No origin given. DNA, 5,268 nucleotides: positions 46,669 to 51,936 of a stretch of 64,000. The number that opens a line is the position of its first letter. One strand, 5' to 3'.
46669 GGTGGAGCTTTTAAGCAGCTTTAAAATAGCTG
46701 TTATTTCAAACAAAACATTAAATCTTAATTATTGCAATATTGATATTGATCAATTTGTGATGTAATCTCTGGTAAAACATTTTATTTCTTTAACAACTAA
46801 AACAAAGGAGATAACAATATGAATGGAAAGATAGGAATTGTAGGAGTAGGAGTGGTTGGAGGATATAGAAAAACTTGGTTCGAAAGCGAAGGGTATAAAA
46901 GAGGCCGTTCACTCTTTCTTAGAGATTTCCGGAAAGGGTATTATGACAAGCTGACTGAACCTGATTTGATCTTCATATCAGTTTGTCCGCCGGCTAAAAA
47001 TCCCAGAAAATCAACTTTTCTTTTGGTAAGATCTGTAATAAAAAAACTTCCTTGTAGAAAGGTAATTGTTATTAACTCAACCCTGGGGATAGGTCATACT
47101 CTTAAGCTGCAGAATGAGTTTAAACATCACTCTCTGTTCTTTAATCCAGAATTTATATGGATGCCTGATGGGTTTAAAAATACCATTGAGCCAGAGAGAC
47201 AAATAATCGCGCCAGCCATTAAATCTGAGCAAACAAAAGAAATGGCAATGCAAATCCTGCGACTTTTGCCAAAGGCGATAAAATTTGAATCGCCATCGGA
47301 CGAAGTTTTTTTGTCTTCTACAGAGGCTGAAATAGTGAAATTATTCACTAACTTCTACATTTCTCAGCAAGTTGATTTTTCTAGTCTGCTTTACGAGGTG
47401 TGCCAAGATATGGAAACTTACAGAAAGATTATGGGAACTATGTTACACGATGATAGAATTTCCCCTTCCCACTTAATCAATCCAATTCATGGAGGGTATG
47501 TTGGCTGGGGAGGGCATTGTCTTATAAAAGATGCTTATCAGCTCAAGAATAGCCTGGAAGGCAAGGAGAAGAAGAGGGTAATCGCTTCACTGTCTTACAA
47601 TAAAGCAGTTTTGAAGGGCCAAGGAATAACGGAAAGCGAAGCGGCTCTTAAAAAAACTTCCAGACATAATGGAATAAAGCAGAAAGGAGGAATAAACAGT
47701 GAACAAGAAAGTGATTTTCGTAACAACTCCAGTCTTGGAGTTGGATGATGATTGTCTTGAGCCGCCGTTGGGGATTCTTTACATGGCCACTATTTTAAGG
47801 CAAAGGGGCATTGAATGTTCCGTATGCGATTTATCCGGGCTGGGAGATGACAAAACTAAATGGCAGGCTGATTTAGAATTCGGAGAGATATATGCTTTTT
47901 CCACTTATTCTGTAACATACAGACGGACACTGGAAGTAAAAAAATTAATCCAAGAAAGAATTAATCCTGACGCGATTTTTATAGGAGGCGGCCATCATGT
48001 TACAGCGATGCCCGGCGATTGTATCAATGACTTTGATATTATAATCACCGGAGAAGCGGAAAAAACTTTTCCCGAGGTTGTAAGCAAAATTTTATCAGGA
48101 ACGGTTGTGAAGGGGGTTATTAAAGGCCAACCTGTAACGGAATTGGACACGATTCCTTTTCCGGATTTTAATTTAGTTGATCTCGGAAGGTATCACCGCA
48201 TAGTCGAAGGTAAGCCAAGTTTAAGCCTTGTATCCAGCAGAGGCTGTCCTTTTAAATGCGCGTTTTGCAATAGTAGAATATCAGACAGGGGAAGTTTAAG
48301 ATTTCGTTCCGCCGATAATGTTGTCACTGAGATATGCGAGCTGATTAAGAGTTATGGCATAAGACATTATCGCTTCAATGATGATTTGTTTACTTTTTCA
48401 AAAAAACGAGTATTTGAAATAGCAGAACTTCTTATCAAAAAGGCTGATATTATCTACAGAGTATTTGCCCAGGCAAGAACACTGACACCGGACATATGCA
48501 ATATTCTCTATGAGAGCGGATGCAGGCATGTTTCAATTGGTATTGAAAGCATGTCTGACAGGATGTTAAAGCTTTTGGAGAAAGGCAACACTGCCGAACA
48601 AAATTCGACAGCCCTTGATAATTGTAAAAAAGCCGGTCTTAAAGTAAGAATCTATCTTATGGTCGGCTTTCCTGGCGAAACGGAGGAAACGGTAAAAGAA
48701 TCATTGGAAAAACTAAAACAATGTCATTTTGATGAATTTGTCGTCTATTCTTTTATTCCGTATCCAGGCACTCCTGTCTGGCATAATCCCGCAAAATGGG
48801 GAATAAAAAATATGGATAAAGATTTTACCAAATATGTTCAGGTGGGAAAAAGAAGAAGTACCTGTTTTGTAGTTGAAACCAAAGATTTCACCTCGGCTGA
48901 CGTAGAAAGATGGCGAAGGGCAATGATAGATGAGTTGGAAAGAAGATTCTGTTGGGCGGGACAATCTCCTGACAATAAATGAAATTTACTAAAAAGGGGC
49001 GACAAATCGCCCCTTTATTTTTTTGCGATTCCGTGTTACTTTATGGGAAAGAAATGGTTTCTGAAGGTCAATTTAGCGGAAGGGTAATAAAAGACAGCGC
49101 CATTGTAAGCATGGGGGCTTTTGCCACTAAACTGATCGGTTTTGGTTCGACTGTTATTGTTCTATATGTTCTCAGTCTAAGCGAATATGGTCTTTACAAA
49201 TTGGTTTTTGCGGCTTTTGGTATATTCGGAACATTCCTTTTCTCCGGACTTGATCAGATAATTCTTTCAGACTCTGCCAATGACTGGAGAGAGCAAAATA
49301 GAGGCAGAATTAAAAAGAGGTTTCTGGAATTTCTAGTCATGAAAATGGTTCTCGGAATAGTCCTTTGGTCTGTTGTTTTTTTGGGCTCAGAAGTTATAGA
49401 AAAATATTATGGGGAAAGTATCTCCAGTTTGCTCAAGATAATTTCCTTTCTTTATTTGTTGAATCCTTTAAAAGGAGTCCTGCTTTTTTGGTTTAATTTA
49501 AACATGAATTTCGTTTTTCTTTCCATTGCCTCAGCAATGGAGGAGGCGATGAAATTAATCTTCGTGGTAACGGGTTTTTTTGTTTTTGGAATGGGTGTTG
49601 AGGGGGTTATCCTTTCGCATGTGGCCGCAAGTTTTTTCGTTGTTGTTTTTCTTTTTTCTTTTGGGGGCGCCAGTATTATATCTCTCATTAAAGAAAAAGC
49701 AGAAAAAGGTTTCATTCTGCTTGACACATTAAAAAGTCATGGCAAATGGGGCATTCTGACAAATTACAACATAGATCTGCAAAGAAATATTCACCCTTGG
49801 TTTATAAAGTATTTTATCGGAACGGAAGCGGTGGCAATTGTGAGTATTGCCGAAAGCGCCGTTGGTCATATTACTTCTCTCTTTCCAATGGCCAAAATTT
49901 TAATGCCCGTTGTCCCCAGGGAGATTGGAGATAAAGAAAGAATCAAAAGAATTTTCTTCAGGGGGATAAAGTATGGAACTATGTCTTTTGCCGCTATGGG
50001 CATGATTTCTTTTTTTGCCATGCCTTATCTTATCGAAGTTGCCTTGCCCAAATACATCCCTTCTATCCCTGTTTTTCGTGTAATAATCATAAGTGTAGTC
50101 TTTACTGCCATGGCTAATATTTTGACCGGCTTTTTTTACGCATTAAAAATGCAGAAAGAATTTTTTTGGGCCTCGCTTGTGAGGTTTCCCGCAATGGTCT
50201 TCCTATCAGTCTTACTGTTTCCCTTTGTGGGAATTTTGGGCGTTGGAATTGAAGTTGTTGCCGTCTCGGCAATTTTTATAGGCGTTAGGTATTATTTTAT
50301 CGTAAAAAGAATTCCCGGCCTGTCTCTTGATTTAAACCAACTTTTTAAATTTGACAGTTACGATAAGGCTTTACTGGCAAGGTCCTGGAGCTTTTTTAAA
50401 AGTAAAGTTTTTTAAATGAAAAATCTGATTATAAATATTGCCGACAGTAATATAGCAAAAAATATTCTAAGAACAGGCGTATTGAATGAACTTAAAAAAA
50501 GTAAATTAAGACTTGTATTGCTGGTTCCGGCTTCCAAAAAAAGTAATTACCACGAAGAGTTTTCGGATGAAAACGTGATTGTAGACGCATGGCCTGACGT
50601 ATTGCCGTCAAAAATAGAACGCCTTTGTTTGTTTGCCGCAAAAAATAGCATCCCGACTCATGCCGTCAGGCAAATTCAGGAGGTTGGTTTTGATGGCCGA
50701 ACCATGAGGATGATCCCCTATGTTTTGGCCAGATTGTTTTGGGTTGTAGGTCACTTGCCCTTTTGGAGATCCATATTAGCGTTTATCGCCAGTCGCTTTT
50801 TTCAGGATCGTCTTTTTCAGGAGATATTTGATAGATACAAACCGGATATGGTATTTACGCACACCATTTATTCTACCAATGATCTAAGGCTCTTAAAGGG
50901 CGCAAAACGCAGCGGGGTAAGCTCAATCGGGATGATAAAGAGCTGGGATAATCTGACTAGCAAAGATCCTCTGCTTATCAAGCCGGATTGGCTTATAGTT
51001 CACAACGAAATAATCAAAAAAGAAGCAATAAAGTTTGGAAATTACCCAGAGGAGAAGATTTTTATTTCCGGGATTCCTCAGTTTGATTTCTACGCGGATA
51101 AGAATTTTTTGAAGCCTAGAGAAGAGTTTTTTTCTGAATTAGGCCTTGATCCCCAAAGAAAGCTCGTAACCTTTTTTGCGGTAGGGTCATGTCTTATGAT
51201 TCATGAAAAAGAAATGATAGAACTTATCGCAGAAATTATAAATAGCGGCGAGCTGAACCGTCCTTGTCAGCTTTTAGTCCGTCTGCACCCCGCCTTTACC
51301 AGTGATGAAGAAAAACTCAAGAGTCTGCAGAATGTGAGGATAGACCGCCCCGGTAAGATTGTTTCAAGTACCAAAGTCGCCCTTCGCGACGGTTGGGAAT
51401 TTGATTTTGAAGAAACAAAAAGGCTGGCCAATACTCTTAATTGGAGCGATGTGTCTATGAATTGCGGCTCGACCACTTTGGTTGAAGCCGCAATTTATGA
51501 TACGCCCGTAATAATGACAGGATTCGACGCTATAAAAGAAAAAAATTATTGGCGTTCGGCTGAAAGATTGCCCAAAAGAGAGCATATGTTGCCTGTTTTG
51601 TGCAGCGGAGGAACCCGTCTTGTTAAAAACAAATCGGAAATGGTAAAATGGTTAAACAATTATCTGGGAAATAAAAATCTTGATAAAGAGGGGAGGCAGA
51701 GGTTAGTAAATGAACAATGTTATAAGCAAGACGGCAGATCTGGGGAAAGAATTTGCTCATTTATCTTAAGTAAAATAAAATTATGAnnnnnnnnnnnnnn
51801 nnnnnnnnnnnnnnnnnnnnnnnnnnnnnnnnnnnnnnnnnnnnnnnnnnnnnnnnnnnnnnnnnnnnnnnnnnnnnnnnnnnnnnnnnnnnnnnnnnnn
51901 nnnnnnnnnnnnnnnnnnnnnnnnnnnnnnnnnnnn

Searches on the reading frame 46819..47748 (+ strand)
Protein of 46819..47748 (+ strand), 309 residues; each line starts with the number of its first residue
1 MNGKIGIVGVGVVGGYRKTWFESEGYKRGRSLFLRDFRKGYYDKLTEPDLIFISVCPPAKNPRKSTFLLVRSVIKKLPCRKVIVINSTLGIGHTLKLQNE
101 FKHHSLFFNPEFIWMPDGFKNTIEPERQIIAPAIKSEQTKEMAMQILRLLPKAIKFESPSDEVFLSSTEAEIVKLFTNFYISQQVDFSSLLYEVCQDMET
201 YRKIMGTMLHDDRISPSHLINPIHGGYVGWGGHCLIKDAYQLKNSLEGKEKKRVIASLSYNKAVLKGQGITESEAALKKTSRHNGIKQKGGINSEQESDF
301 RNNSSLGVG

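Call 5: search_protein_families(library=pfam, proteins=[window:46819-47748:+], max_evalue=0.01)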
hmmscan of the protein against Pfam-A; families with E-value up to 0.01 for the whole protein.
window:46819-47748:+ (309 aa): 2 families
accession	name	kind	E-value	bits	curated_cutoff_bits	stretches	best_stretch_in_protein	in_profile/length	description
PF00984.24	UDPG_MGDP_dh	-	9.2e-09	35.7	25.4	1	169-249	2-78/94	UDP-glucose/GDP-mannose dehydrogenase family, central domain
PF03721.20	UDPG_MGDP_dh_N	-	1.7e-05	25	27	1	38-135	67-178/187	UDP-glucose/GDP-mannose dehydrogenase family, NAD binding domain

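Call 22: search_protein_families(library=ncbifam, proteins=[window:46819-47748:+], max_evalue=0.00001)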
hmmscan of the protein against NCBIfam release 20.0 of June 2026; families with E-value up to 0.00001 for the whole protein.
window:46819-47748:+ (309 aa): 4 families
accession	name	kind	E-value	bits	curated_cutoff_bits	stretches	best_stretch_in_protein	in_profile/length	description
NF011631.0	PRK15057.1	equivalog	4.8e-18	65.4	757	1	70-248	97-267/388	UDP-glucose 6-dehydrogenase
TIGR03026.1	NDP-sugDHase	subfamily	1.1e-17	63.9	189.8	1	43-255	72-286/413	nucleotide sugar dehydrogenase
NF047673.2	TeichurnBiosyTuaD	equivalog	4.7e-09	35.9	700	1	39-244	69-271/439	UDP-glucose 6-dehydrogenase TuaD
NF041297.1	UDPGDh_AglM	equivalog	1.8e-07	30.4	670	1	105-245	149-279/429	UDP-glucose 6-dehydrogenase AglM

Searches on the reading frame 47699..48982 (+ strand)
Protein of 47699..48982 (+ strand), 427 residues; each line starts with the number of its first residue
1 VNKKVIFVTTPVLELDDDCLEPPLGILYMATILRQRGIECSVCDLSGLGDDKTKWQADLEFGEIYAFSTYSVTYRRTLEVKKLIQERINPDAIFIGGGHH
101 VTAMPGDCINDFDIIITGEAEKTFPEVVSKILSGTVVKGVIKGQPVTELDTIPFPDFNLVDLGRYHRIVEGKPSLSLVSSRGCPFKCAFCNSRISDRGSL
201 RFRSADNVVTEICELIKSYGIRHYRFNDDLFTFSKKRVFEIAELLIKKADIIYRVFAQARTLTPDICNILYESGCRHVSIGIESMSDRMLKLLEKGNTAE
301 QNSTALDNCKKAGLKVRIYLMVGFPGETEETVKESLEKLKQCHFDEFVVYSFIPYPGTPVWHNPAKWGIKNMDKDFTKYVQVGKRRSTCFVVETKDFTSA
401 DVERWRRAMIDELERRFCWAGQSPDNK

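Call 5: search_protein_families(library=pfam, proteins=[window:47699-48982:+], max_evalue=0.01)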
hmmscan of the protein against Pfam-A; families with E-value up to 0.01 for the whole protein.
window:47699-48982:+ (427 aa): 3 families
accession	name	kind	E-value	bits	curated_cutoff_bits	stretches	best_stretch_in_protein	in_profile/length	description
PF04055.27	Radical_SAM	-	3.2e-25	89.7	29.5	1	178-339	2-166/166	Radical SAM superfamily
PF02310.24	B12-binding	-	1.1e-13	51.5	32.1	1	22-127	13-120/121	B12 binding domain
PF19864.5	Radical_SAM_N2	-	0.0013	18.7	29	1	80-131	75-125/151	Radical SAM proteins, N-terminal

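Call 10: search_protein_families(library=ncbifam, proteins=[window:47699-48982:+], max_evalue=0.001)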
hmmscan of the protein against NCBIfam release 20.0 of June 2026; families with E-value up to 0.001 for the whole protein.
window:47699-48982:+ (427 aa): 45 families (the best 25 are shown)
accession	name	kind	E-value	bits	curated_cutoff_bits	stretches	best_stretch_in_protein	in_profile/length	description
TIGR04013.1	B12_SAM_MJ_1487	hypoth_equivalog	2.9e-39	135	251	1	63-384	45-377/382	TIGR04013 family B12-binding domain/radical SAM domain-containing protein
TIGR04479.1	bcpD_PhpK_rSAM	subfamily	7.1e-37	126.9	600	1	173-371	240-438/504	PhpK family radical SAM P-methyltransferase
TIGR03975.1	rSAM_ocin_1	subfamily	1.9e-34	119.1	281.85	1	67-373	134-463/606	RiPP maturation radical SAM C-methyltransferase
TIGR03471.1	HpnJ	equivalog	9.9e-34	117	577.6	1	145-375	165-398/472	hopanoid biosynthesis associated radical SAM protein HpnJ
NF050148.1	rSAM_ApyD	equivalog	1e-32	113.4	750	1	65-363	78-392/645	RiPP biosynthesis radical SAM protein ApyD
TIGR04072.2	rSAM_ladder_B12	equivalog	1.6e-32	112.8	360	1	80-373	86-381/443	lipid biosynthesis B12-binding/radical SAM protein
TIGR02026.1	BchE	equivalog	1.6e-29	103.1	481.35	1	22-366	21-389/497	magnesium-protoporphyrin IX monomethyl ester anaerobic oxidative cyclase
TIGR04385.1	B12_rSAM_cofa1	equivalog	5.5e-29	101.7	450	1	86-340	94-362/438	B12 lower ligand biosynthesis radical SAM protein BzaD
NF038361.1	rSAM_Sden_1168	equivalog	1.9e-25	89.4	575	1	145-363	246-472/560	Sden_1168 family B12-binding radical SAM P-methyltransferase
TIGR04014.1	B12_SAM_MJ_0865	equivalog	3.1e-22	79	360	1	64-360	41-354/434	methyl-coenzyme M reductase glutamine C-methyltransferase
NF033070.1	rSAM_AprD4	equivalog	6.4e-21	74.8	500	1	143-415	164-432/456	AprD4 family radical SAM diol-dehydratase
TIGR04367.1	HpnR_B12_rSAM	equivalog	1.3e-18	66.8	650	1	23-366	22-375/490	hopanoid C-3 methylase HpnR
TIGR00089.1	TIGR00089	subfamily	5.1e-17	61.8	251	1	180-361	146-337/429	MiaB/RimO family radical SAM methylthiotransferase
TIGR01125.1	TIGR01125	equivalog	1.8e-15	56.9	356.95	1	180-385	143-359/432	30S ribosomal protein S12 methylthiotransferase RimO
NF045585.1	rSAM_slr0320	equivalog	2.1e-15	56.3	775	1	179-334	240-401/511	photosystem II high light acclimation radical SAM protein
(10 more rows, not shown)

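Call 35: search_solved_structures(query=window:47699-48982:+, max_evalue=0.001)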
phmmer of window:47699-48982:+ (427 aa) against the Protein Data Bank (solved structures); distinct sequences matched with E-value up to 0.001: 22.
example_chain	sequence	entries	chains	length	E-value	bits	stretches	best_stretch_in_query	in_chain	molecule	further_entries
6fd2_B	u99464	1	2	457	5.5e-16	61.7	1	149-421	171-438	Putative apramycin biosynthetic oxidoreductase 4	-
9ccb_A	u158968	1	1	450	5.4e-13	51.9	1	174-362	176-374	Radical SAM core domain-containing protein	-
4jc0_A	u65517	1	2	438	5.7e-11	45.2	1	168-361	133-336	Ribosomal protein S12 methylthiotransferase RimO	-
2qgq_A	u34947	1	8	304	1.8e-10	43.5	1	174-361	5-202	Protein TM_1862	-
6wte_A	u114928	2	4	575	2.1e-08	36.7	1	176-337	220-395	B12-binding domain-containing protein | Tryptophan-C2-methyltransferase containing B12-binding domain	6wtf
7kdx_A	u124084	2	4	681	3.9e-08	35.8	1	63-360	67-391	Methyltransferase TokK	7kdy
9n1b_A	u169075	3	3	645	6.2e-08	35.2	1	90-360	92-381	Radical SAM protein | Radical SAM enzyme CysS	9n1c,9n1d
7mjv_A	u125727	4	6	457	5.2e-07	32.1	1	112-359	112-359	tRNA-2-methylthio-N(6)-dimethylallyladenosine synthase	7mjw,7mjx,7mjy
7mjz_A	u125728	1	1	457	7.2e-07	31.7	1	112-359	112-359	tRNA-2-methylthio-N(6)-dimethylallyladenosine synthase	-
6iad_A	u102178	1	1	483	4.1e-06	29.2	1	268-339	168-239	Histone acetyltransferase, ELP3 family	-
6iaz_A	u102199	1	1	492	4.2e-06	29.1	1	268-339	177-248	Histone acetyltransferase, ELP3 family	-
6ia8_A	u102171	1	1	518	4.5e-06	29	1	268-339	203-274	Histone acetyltransferase, ELP3 family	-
9p2u_A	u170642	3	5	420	2.1e-05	26.8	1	274-359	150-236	Radical S-adenosylmethionine methyltransferase NocN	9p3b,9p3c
3ciw_A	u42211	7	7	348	3.6e-05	26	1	180-362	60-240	FeFe-Hydrogenase maturase | [FeFe] hydrogenase maturase subunit HydE | Biotin synthetase, putative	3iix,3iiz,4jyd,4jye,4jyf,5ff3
5fep_A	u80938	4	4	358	3.7e-05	26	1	180-362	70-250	[FeFe] hydrogenase maturase subunit HydE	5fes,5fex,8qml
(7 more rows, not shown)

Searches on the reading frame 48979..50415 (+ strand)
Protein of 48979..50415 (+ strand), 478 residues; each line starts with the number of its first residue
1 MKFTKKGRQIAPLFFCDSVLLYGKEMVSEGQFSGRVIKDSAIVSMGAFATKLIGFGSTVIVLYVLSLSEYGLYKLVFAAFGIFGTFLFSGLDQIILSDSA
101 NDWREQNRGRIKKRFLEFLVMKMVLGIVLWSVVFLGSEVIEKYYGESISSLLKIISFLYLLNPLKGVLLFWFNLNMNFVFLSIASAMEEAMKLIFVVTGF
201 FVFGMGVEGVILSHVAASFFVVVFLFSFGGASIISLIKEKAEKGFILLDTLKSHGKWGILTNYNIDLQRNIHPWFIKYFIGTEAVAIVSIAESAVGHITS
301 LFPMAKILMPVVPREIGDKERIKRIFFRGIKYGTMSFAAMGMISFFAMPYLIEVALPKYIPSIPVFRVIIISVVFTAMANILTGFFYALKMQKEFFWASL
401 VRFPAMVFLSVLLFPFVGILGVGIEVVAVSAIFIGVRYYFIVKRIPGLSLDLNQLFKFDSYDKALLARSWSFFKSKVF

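Call 5: search_protein_families(library=pfam, proteins=[window:48979-50415:+], max_evalue=0.01)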
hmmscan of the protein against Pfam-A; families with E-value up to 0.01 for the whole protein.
window:48979-50415:+ (478 aa): 1 family
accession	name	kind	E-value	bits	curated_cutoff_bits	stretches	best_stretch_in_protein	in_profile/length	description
PF01943.22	Polysacc_synt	-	4.4e-12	46.4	28.2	1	37-311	2-269/274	Polysaccharide biosynthesis protein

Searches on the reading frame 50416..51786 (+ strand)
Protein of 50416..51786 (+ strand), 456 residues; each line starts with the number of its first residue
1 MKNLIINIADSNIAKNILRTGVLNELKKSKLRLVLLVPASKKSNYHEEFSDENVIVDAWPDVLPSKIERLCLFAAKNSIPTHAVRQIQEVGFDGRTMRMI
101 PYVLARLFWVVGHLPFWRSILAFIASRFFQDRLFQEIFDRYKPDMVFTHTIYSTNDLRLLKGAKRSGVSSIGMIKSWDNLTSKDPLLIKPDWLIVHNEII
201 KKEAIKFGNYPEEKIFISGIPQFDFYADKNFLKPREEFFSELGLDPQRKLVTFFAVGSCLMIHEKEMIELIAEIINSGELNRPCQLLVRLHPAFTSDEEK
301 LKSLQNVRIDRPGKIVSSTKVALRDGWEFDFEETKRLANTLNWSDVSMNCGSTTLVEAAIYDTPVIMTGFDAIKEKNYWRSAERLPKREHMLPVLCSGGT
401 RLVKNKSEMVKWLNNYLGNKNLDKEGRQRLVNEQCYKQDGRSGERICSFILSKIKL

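Call 5: search_protein_families(library=pfam, proteins=[window:50416-51786:+], max_evalue=0.01)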
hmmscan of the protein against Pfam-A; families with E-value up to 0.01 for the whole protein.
window:50416-51786:+ (456 aa): 1 family
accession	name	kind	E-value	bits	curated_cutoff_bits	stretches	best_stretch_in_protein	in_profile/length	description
PF04464.20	Glyphos_transf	-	1.5e-07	31.2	22.1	0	401-451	316-366/367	CDP-Glycerol:Poly(glycerophosphate) glycerophosphotransferase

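Call 22: search_protein_families(library=ncbifam, proteins=[window:50416-51786:+], max_evalue=0.00001)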
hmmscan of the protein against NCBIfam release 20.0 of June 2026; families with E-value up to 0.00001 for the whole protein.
window:50416-51786:+ (456 aa): 1 family
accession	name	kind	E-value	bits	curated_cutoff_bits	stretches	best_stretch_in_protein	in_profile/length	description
NF046086.1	BFO_1060_trans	domain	1.9e-19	70.1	200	2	135-276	40-189/365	BFO_1060 family glycosyltransferase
